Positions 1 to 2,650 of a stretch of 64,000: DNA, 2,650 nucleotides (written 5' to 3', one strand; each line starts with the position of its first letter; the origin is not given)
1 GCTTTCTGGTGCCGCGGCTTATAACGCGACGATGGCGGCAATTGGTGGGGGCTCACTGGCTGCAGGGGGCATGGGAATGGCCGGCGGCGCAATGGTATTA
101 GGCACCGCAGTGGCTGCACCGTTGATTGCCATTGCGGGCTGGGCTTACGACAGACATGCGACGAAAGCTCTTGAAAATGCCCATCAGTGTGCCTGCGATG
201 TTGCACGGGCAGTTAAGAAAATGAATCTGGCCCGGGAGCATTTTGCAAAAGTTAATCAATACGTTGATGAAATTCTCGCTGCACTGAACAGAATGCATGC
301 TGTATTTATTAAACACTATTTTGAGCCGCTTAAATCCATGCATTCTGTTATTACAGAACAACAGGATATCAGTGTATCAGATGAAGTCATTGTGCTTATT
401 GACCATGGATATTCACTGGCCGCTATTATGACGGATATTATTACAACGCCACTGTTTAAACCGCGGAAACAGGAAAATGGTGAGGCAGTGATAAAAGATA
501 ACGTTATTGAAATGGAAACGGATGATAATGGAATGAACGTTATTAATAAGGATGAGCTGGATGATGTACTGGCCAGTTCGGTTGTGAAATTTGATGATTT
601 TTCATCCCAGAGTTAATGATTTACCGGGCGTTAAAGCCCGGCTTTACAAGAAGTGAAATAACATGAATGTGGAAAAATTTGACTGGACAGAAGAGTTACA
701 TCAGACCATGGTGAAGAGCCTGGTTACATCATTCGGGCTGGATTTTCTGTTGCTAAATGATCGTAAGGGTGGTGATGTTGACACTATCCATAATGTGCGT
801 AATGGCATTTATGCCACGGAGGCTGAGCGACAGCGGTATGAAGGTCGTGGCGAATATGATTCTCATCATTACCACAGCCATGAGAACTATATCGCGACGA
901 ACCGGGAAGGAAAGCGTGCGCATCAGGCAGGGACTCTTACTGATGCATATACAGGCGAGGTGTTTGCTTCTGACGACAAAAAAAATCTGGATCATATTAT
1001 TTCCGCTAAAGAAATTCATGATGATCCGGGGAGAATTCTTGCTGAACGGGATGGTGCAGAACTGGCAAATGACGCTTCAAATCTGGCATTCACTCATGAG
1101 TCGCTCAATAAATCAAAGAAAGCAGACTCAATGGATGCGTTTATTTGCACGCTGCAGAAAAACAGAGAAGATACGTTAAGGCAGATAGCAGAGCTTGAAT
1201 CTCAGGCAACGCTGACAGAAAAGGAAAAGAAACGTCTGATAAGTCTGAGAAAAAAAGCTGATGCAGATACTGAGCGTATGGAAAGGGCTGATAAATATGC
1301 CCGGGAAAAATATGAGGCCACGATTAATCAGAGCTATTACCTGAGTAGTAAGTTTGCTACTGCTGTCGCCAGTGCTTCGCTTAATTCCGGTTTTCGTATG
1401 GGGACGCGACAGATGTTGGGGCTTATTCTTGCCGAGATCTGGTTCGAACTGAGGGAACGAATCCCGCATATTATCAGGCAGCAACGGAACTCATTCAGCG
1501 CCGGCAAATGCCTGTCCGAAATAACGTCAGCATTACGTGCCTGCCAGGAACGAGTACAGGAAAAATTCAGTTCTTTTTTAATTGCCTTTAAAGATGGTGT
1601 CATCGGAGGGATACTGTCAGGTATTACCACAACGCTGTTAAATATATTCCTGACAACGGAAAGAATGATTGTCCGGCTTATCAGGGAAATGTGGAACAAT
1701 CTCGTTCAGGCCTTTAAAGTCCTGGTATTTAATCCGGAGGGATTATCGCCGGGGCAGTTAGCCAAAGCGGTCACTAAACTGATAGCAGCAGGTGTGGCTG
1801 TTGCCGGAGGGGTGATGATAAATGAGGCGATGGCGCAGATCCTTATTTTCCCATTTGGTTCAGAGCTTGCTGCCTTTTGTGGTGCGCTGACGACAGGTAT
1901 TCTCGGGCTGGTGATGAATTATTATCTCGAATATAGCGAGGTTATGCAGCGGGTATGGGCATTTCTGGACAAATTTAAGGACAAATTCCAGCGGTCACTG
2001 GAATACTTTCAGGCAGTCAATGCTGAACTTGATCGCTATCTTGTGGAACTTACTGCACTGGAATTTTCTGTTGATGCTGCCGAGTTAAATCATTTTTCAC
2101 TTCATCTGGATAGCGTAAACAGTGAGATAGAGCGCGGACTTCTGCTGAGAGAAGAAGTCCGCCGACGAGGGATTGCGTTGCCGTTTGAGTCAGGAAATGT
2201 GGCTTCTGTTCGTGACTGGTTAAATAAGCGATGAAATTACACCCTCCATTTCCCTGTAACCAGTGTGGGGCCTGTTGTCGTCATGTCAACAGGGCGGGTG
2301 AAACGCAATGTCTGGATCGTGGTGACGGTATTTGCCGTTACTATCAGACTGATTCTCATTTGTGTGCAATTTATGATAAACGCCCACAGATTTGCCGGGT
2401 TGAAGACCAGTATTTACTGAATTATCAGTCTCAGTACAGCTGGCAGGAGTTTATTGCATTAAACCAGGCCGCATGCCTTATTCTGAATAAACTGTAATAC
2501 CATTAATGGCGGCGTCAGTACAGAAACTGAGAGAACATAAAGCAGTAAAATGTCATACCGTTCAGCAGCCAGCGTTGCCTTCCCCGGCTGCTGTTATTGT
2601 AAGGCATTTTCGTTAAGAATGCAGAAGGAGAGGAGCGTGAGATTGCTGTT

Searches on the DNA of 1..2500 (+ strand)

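Call 6: search_dna_similar(query=window:1-2500:+, collection=ecoli_genomes, mode=near, max_rows=15)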
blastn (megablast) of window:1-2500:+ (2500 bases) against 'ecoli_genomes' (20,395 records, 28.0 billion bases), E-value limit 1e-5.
Records with a match: 385; places in all: 417; records where one place covers at least 80% of the query: 373.
Genomes with a match: 385 of 5426; with a place that covers at least 80% of the query: 373. Places per genome that has any: lowest 1, median 1, highest 2. On chromosomes: 417 places; on plasmids: 0.
Best place of each record, by identity: >=99% 195; 95-99% 190.
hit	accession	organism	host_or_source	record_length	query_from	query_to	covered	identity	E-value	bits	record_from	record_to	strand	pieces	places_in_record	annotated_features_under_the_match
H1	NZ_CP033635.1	Escherichia coli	chicken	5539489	1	2500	100%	100.0%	0e+0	4617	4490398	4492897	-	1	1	ATP--cob(I)alamin adenosyltransferase | hypothetical protein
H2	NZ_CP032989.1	Escherichia coli strain W2-5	Jin River water W2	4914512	1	2500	100%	100.0%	0e+0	4617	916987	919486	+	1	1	ATP--cob(I)alamin adenosyltransferase | hypothetical protein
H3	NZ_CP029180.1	Escherichia coli strain H9Ecoli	Homo sapiens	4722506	1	2500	100%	100.0%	0e+0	4617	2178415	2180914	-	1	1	ATP--cob(I)alamin adenosyltransferase | hypothetical protein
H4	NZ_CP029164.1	Escherichia coli strain 104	chicken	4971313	1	2500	100%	100.0%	0e+0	4617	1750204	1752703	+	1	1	ATP--cob(I)alamin adenosyltransferase | hypothetical protein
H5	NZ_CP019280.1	Escherichia coli strain 13P484A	pig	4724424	1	2500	100%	100.0%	0e+0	4617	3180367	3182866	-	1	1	ATP--cob(I)alamin adenosyltransferase | hypothetical protein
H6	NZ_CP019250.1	Escherichia coli strain 13KWH46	Homo sapiens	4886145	1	2500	100%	100.0%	0e+0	4617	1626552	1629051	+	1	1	ATP--cob(I)alamin adenosyltransferase | hypothetical protein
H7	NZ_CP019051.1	Escherichia coli strain CRE1540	Homo sapiens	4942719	1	2500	100%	100.0%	0e+0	4617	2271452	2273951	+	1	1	ATP--cob(I)alamin adenosyltransferase | hypothetical protein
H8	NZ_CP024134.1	Escherichia coli strain 14EC017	clinical patient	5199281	1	2500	100%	100.0%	0e+0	4617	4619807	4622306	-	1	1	ATP--cob(I)alamin adenosyltransferase | hypothetical protein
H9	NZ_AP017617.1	Escherichia coli strain MRY15-117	Bos taurus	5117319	1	2500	100%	100.0%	0e+0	4617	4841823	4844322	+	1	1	ATP--cob(I)alamin adenosyltransferase | hypothetical protein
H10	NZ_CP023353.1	Escherichia coli strain 746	canine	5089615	1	2500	100%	100.0%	0e+0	4617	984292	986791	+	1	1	ATP--cob(I)alamin adenosyltransferase | hypothetical protein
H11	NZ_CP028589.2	Escherichia coli strain WCHEC4533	Homo sapiens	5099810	1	2500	100%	100.0%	0e+0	4617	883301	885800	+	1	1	ATP--cob(I)alamin adenosyltransferase | hypothetical protein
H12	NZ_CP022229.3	Escherichia coli strain WCHEC96200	Homo sapiens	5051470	1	2500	100%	100.0%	0e+0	4617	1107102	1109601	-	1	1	ATP--cob(I)alamin adenosyltransferase | hypothetical protein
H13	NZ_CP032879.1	Escherichia coli strain WCHEC000837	Homo sapiens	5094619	1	2500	100%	100.0%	0e+0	4617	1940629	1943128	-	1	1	ATP--cob(I)alamin adenosyltransferase | hypothetical protein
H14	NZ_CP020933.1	Escherichia coli strain HB-Coli0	chicken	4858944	1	2500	100%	100.0%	0e+0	4617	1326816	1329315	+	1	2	ATP--cob(I)alamin adenosyltransferase | hypothetical protein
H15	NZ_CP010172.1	Escherichia coli strain H8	not applicable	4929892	1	2500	100%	100.0%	0e+0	4617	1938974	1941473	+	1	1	ATP--cob(I)alamin adenosyltransferase | hypothetical protein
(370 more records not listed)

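Call 8: get_annotated_region(hit=H2, flank=9000)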
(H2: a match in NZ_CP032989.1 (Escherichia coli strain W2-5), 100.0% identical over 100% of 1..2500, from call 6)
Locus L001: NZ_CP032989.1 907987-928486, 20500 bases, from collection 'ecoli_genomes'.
description: Escherichia coli strain W2-5 chromosome, complete genome
organism: Escherichia coli strain W2-5 (NCBI taxid 562)
replicon: chromosome; assembly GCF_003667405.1
host: -; source: Jin River water W2; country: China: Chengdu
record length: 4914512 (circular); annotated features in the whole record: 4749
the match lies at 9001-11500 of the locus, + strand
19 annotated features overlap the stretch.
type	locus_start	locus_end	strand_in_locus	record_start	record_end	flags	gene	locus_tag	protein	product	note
CDS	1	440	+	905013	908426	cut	-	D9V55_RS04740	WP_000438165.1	DEAD/DEAH box helicase family protein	-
CDS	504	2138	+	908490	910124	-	-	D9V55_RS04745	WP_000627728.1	type I restriction-modification system subunit M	-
CDS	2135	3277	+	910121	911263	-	-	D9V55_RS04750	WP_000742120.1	restriction endonuclease subunit S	-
CDS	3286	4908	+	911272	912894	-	-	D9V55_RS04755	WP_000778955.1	AAA family ATPase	-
CDS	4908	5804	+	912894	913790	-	-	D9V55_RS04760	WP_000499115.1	hypothetical protein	-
CDS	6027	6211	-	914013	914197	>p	-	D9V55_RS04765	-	integrase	frameshifted; incomplete; partial in the middle of a contig; missing N-terminus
CDS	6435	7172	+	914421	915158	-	-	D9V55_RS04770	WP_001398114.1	outer membrane protein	-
CDS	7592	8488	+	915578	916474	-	-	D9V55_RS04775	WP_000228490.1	helix-turn-helix transcriptional regulator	-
CDS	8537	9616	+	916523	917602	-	-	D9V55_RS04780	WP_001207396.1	hypothetical protein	-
CDS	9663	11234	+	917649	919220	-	-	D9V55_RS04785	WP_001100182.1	ATP--cob(I)alamin adenosyltransferase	-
CDS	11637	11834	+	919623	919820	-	-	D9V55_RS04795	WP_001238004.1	hypothetical protein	-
CDS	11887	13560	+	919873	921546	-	-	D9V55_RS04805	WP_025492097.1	phosphoethanolamine transferase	-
CDS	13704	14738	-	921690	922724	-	-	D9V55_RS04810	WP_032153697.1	tetratricopeptide repeat protein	-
CDS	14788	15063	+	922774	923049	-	-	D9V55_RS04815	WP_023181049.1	IS1 family transposase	-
CDS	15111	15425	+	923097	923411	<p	-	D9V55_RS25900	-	integrase core domain-containing protein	incomplete; partial in the middle of a contig; missing N-terminus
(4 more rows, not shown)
